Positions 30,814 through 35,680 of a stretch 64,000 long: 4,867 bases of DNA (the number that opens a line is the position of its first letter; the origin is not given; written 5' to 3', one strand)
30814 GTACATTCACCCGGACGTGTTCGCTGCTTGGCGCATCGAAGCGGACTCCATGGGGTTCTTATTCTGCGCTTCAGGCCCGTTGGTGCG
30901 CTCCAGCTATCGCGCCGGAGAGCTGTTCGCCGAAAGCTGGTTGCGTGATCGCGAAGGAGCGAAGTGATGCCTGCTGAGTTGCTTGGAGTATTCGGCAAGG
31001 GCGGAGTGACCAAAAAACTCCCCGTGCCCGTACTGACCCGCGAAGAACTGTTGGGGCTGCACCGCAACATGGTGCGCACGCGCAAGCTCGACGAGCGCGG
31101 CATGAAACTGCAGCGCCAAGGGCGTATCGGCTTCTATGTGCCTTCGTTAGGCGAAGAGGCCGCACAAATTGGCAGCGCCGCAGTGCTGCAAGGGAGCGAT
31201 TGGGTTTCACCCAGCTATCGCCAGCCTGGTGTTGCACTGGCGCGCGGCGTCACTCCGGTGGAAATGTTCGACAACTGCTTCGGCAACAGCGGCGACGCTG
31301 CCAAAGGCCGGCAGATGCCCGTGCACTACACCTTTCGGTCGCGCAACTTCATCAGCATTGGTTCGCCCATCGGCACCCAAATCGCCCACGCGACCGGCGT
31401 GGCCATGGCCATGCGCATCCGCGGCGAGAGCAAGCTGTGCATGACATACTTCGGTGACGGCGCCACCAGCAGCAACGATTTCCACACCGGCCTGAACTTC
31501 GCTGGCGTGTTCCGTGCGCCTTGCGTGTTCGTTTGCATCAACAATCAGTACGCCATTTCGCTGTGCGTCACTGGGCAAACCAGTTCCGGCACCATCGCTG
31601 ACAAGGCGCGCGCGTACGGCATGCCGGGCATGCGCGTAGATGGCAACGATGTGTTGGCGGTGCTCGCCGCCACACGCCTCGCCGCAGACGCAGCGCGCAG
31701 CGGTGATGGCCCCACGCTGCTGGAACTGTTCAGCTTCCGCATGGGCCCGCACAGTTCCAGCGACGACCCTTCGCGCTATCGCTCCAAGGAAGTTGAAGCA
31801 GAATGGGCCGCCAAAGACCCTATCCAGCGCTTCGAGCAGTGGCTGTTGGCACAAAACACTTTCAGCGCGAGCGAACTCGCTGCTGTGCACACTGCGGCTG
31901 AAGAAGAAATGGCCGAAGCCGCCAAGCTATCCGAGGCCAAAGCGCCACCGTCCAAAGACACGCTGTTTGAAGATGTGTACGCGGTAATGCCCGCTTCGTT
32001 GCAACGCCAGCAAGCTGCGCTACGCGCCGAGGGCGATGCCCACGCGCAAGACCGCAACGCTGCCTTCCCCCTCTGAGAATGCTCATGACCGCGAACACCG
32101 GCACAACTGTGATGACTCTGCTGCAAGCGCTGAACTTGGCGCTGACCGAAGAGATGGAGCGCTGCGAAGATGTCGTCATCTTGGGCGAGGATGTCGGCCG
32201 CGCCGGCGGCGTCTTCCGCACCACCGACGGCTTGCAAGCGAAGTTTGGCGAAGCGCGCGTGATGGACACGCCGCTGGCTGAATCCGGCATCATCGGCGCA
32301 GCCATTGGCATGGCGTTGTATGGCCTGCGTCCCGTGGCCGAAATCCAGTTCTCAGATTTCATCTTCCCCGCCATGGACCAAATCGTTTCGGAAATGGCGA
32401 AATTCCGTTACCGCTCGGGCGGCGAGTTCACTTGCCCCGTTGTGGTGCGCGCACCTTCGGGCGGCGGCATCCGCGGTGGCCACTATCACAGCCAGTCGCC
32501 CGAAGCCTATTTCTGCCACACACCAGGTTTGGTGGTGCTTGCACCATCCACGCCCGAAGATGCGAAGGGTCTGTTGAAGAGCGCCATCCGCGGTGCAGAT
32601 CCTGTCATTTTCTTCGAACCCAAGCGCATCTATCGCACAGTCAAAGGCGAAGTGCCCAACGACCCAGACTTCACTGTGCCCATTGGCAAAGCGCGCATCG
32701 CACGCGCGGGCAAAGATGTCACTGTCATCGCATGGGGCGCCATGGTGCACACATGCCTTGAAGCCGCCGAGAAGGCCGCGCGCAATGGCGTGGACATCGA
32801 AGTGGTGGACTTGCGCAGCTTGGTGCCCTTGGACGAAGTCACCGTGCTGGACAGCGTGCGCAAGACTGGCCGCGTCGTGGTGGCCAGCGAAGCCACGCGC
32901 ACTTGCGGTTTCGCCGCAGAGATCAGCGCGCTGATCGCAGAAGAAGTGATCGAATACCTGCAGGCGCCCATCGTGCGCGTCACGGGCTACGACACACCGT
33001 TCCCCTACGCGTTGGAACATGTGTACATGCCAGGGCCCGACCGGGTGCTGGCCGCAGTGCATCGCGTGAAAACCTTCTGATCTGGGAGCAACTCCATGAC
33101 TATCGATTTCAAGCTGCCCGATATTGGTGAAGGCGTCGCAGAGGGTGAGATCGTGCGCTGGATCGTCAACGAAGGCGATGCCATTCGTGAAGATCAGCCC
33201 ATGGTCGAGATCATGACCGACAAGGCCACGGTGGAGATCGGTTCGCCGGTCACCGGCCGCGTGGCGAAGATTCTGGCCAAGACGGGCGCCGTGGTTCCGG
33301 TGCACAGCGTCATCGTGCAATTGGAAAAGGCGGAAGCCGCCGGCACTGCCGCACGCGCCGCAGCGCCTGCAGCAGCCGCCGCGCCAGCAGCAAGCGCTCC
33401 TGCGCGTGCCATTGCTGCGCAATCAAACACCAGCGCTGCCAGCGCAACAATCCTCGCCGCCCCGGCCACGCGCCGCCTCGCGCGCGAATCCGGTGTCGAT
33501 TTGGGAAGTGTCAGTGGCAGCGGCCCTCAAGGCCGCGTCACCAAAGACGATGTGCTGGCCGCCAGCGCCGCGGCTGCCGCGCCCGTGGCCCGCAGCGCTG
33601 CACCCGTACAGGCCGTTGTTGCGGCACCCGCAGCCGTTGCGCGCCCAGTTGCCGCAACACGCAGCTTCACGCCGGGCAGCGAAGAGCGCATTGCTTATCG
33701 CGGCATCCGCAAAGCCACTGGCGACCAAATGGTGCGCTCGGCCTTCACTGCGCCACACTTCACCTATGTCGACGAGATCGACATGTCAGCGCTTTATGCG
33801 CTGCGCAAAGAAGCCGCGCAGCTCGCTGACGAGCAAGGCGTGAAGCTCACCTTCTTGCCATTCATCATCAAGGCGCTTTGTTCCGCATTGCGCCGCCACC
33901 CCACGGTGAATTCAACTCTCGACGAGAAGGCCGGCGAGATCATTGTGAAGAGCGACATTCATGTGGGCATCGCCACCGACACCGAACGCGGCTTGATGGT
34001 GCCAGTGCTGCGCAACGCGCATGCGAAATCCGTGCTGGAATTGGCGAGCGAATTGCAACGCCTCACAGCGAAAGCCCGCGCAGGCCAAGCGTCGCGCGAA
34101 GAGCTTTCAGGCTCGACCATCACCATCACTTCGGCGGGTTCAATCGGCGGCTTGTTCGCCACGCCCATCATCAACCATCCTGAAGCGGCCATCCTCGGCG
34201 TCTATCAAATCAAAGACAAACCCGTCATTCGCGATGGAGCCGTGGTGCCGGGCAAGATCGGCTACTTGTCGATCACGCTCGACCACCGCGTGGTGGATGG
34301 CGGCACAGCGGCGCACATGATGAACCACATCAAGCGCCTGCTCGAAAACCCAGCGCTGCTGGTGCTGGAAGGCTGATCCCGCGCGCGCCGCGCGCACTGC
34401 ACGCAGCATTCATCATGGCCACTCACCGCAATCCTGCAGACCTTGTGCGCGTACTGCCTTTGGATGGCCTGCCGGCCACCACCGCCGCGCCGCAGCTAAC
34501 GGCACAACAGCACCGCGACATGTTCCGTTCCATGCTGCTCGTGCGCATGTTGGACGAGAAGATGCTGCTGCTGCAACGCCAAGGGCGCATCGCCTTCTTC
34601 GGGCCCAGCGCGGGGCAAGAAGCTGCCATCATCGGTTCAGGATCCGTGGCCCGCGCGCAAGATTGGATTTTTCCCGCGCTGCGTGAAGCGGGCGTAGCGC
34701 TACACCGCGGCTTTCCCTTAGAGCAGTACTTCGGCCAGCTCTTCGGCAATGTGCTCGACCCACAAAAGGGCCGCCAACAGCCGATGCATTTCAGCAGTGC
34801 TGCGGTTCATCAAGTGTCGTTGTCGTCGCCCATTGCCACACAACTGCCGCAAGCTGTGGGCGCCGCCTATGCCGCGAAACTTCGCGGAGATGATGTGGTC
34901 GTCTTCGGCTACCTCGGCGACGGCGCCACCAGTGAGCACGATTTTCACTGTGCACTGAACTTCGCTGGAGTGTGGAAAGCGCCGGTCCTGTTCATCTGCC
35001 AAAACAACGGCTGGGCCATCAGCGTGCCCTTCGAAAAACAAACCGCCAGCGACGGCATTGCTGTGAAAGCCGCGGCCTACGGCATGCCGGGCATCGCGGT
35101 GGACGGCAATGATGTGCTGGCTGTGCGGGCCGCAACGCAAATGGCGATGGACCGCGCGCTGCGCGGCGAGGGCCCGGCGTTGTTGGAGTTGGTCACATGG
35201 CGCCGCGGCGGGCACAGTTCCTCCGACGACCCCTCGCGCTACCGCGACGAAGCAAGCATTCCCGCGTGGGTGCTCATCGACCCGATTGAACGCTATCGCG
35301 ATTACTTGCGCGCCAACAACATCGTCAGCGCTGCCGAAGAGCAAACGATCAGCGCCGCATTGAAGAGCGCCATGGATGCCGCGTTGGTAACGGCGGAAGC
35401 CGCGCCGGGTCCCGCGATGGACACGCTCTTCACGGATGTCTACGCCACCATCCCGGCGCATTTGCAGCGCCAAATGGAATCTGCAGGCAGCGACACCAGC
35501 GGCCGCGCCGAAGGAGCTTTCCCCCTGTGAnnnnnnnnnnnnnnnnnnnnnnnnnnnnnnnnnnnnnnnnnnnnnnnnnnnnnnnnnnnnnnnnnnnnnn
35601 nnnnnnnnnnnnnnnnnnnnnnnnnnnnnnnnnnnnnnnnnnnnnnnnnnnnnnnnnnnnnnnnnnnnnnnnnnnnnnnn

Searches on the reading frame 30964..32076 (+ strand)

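Call 45: search_protein_families(library=pfam, proteins=[window:30964-32076:+], max_evalue=0.00001)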
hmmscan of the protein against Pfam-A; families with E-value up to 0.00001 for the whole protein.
window:30964-32076:+ (370 aa): 1 family
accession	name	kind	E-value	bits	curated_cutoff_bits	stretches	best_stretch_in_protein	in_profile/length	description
PF00676.26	E1_dh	-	4.4e-94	315.2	22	1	34-328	2-296/300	Dehydrogenase E1 component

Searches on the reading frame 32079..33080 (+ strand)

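Call 87: search_protein_families(library=pfam, proteins=[window:32079-33080:+], max_evalue=0.001)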
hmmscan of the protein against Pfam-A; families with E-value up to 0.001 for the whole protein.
window:32079-33080:+ (333 aa): 2 families
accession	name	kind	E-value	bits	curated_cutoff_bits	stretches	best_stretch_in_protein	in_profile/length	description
PF02779.29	Transket_pyr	-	3.1e-46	157.6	27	1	13-186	4-173/174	Transketolase, pyrimidine binding domain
PF02780.25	Transketolase_C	-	2.7e-41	140.8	25.9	1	203-323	1-124/124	Transketolase, C-terminal domain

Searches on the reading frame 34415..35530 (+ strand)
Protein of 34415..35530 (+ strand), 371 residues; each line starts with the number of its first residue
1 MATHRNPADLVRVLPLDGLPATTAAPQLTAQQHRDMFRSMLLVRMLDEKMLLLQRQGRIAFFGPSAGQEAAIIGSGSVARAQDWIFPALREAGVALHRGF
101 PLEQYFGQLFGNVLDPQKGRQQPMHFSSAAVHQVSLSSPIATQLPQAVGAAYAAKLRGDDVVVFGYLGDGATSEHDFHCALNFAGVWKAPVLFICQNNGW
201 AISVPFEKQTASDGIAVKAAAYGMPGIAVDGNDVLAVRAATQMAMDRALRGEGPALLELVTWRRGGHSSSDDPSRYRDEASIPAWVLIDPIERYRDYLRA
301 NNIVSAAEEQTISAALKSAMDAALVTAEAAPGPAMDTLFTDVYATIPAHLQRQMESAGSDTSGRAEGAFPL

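Call 87: search_protein_families(library=pfam, proteins=[window:34415-35530:+], max_evalue=0.001)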
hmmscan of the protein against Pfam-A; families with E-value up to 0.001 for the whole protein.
window:34415-35530:+ (371 aa): 1 family
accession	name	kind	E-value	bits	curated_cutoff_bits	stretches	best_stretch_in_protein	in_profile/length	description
PF00676.26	E1_dh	-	1.5e-87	293.8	22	1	38-334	2-298/300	Dehydrogenase E1 component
